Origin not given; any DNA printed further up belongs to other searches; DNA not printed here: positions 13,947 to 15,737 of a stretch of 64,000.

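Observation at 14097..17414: Heme-containing sensor kinase plus sigma-54 activator wedged between two cytochrome clusters, each preceded by a sigma-54 promoter motif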

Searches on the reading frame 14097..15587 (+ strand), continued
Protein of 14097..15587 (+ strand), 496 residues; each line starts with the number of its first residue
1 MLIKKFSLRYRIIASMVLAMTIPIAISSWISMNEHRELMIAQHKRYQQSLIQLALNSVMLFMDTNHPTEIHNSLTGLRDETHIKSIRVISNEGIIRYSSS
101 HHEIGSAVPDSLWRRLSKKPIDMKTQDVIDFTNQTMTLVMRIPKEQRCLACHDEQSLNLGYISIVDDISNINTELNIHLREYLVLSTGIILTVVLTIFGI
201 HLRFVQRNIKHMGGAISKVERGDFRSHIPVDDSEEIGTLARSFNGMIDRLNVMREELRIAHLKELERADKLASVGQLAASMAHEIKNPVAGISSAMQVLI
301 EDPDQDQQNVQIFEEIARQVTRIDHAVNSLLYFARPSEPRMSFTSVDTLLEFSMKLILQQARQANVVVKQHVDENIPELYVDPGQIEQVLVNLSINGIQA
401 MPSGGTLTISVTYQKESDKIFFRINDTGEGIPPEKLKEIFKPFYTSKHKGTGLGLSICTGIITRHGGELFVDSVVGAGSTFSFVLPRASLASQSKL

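Call 36: find_related_loci(query=A1, collection=genome_contigs, flank=8000)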
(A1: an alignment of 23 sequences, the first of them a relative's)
Query A1 (496 aa) in genome_contigs; peptide patterns used: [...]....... (x = any residue, [..] = any of these).
600 stretches matched a pattern (row limit reached: there are more); 584 encode a relative of the query (tblastn E <= 1e-3); the best 80 are kept; 80 distinct loci.
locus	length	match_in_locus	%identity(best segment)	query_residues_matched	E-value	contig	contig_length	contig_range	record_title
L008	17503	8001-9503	31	7-488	3e-69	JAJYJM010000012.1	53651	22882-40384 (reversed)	MAG: Nitrospirae bacterium isolate DBS2-1.bin160 NODE_990_length_53651_cov_36.343173, whole genome shotgun sequence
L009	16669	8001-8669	40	263-486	1e-50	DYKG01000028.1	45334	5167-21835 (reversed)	MAG TPA_asm: Candidatus Methylomirabilis sp. isolate SulCav_AS07-7_4_47_145 SulCav_AS07_7_700_length_45334_cov_96_072153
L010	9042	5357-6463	31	112-486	3e-47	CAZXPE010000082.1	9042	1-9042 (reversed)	MAG TPA_asm: uncultured bacterium isolate SRP090828_co1_86 genome assembly, contig: NODE_1530_length_9042_cov_9.100256,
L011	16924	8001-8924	33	183-486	1e-45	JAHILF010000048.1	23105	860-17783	MAG: Proteobacteria bacterium isolate KR13_N2.mb.116 KR13_N2.mb.116_k141_95079, whole genome shotgun sequence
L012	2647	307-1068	37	241-481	6e-44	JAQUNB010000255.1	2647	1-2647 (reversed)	MAG: Candidatus Omnitrophota bacterium isolate STD1_168 NODE_214166_length_2647_cov_2.637698_Sandtown_D1, whole genome s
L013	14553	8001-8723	36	264-486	8e-43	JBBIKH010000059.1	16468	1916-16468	MAG: bacterium isolate BR1F70218_bin_181 NODE_3805_length_16468_cov_5.235423, whole genome shotgun sequence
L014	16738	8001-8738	37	259-486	2e-42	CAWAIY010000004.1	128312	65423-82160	MAG: uncultured Verrucomicrobiae bacterium isolate MFD02416.bin.2.223 genome assembly, contig: contig_10376, whole genom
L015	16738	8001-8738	38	259-486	5e-42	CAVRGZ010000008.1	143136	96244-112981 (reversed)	MAG: uncultured Verrucomicrobiae bacterium isolate MFD05442.bin.2.237 genome assembly, contig: contig_4181, whole genome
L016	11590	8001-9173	29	79-486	4e-41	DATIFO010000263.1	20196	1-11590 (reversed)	MAG TPA_asm: Candidatus Methylomirabilis sp. isolate SMAG_U16397 k141_2279160, whole genome shotgun sequence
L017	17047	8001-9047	29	142-489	3e-38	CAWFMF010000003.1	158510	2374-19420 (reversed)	MAG: uncultured Acidobacteriota bacterium isolate MFD04212.bin.1.294 genome assembly, contig: contig_3495, whole genome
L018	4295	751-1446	36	263-486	3e-38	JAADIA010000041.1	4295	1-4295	MAG: Nitrospirota bacterium isolate M_MetaBat.229 contig-127_35331, whole genome shotgun sequence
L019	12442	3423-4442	27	129-486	7e-38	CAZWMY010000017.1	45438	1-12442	MAG TPA_asm: uncultured Desulfobacula sp. isolate SRP302447_co1_132 genome assembly, contig: NODE_2336_length_45438_cov_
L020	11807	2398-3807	26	6-488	1e-37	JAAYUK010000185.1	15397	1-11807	MAG: Nitrospiraceae bacterium isolate AS27yjCOA_151 80074_AS27, whole genome shotgun sequence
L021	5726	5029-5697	36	267-486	6e-37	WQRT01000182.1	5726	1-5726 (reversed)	MAG: Treponema sp. isolate Co191P1bin45 JGI24694J35173_10009469, whole genome shotgun sequence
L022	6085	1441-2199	34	236-486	6e-37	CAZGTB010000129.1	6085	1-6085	MAG TPA_asm: uncultured Syntrophorhabdus sp. isolate SRP302447_co2_18 genome assembly, contig: NODE_36656_length_6085_co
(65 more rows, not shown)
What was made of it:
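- Tried and rejected: Genome-collection scan (call 36).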

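Call 41: find_encoding_contigs(protein=P0001, flank=1000, max_places=2)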
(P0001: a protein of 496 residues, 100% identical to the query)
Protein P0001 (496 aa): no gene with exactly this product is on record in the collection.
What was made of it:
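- Tried and rejected: Look-up of the window's own kinase (call 41).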

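Call 89: search_protein_families(library=ncbifam, proteins=[window:14097-15587:+], max_evalue=0.001)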
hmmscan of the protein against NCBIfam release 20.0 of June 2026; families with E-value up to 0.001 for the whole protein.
window:14097-15587:+ (496 aa): 86 families (the best 25 are shown)
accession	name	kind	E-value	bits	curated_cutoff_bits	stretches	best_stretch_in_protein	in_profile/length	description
NF008468.0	PRK11360.1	equivalog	3.6e-77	260.1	646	1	263-492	385-613/616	two-component system sensor histidine kinase AtoS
NF007688.0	PRK10364.1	equivalog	7.1e-56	189.9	479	1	262-488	228-452/460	two-component system sensor histidine kinase ZraS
NF053867.1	SprKinKinDBac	equivalog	2.8e-47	161.3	775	1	266-488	278-498/500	sporulation kinase KinD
NF033092.0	HK_WalK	equivalog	1.3e-41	142.9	725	2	277-486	375-593/594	cell wall metabolism sensor histidine kinase WalK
NF052574.1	HisKinEspCMyxo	equivalog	1.1e-40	139.5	1200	1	265-493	408-643/785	serine histidine kinase EspC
NF038348.1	T2SS_HK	subfamily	5.1e-40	137.4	450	2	312-486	400-572/574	histidine kinase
NF010411.0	PRK13837.1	equivalog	5.5e-39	133.8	647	1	228-489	404-677/828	two-component system VirA-like sensor kinase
NF047794.1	HisKinPtgB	equivalog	7.5e-38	130.2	1000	1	186-475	342-643/656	two-component system sensor histidine kinase PgtB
NF011874.0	PRK15347.1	equivalog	1.7e-37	128.9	852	1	183-491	299-618/921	two component system sensor kinase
NF046020.1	HisKinCckABruc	equivalog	2.7e-37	128.1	1000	1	264-490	470-710/868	cell cycle histidine kinase CckA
NF041777.1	sens_FixL_Rhizob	equivalog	1.7e-36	125.9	850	1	241-489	227-483/485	sensor protein FixL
NF046044.1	PnpS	equivalog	2e-36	125.9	400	1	278-486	174-390/390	two-component system histidine kinase PnpS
NF006800.0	PRK09303.1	equivalog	6.5e-35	120.8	342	1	266-486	143-376/383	histidine kinase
TIGR02956.1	TMAO_torS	equivalog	4.3e-34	117.8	676.5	1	264-487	453-682/967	TMAO reductase system sensor histidine kinase/response regulator TorS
NF008312.0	PRK11100.1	equivalog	4.3e-33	114.9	356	1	160-488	162-475/477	two-component system sensor histidine kinase CreC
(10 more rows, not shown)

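Call 96: find_encoding_contigs(protein=P0065, flank=7000, max_places=1)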
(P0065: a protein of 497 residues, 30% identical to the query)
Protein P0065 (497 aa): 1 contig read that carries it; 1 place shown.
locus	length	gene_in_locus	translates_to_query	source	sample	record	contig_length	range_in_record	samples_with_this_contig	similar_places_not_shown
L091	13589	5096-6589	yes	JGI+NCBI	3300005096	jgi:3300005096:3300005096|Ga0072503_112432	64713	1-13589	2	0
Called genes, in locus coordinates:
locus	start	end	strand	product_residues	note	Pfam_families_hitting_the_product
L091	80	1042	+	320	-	PF17170:DUF5128 (faint), PF25021:TEN_NHL (faint), PF01436:NHL (weak)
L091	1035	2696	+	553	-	PF14522:Cytochrome_C7 (faint), PF14537:Cytochrom_c3_2 (faint), PF09699:Paired_CXXCH_1 (weak)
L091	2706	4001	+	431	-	PF14522:Cytochrome_C7 (faint), PF14537:Cytochrom_c3_2 (faint), PF09699:Paired_CXXCH_1, PF22113:Mtrc-MtrF_II-IV_dom, PF09699:Paired_CXXCH_1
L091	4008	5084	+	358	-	-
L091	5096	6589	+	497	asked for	PF00672:HAMP, PF00512:HisKA, PF02518:HATPase_c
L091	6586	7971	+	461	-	PF00072:Response_reg, PF00158:Sigma54_activat, PF14532:Sigma54_activ_2, PF07724:AAA_2, PF07728:AAA_5, PF25601:AAA_lid_14, PF02954:HTH_8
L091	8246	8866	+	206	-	PF14522:Cytochrome_C7 (faint), PF09699:Paired_CXXCH_1 (weak)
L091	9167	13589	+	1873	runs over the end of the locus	PF00072:Response_reg, PF00989:PAS, PF13426:PAS_9, PF08447:PAS_3, PF00989:PAS, PF08448:PAS_4, PF13188:PAS_8, PF13426:PAS_9, +20 more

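Call 97: find_encoding_contigs(protein=P0018, flank=7000, max_places=1)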
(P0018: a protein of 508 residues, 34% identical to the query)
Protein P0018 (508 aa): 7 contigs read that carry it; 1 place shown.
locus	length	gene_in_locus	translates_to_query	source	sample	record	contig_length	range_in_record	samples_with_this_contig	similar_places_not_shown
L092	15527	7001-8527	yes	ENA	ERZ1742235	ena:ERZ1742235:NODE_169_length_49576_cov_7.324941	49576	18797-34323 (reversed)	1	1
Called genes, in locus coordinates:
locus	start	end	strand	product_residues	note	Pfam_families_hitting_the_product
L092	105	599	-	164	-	PF03852:Vsr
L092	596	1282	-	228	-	-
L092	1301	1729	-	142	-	-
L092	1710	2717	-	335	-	PF00145:DNA_methylase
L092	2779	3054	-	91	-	-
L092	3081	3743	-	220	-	PF01726:LexA_DNA_bind, PF00717:Peptidase_S24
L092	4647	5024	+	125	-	PF13560:HTH_31 (weak)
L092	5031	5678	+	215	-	PF06114:Peptidase_M78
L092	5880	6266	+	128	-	PF02481:DNA_processg_A (weak)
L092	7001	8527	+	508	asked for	PF00672:HAMP, PF26769:HAMP_PhoQ (faint), PF00512:HisKA, PF02518:HATPase_c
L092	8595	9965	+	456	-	PF00072:Response_reg, PF00158:Sigma54_activat, PF14532:Sigma54_activ_2, PF00004:AAA (weak), PF07728:AAA_5, PF25601:AAA_lid_14, PF02954:HTH_8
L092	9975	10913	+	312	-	-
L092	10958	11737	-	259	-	PF21948:LplA-B_cat, PF03099:BPL_LplA_LipB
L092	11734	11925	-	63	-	PF10133:CooT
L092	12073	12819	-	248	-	PF11967:RecO_N, PF02565:RecO_C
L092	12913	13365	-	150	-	PF02577:BFN_dom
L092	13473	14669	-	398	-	PF00155:Aminotran_1_2, PF01041:DegT_DnrJ_EryC1 (weak)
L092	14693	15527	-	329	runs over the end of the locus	PF00294:PfkB, PF08543:Phos_pyr_kin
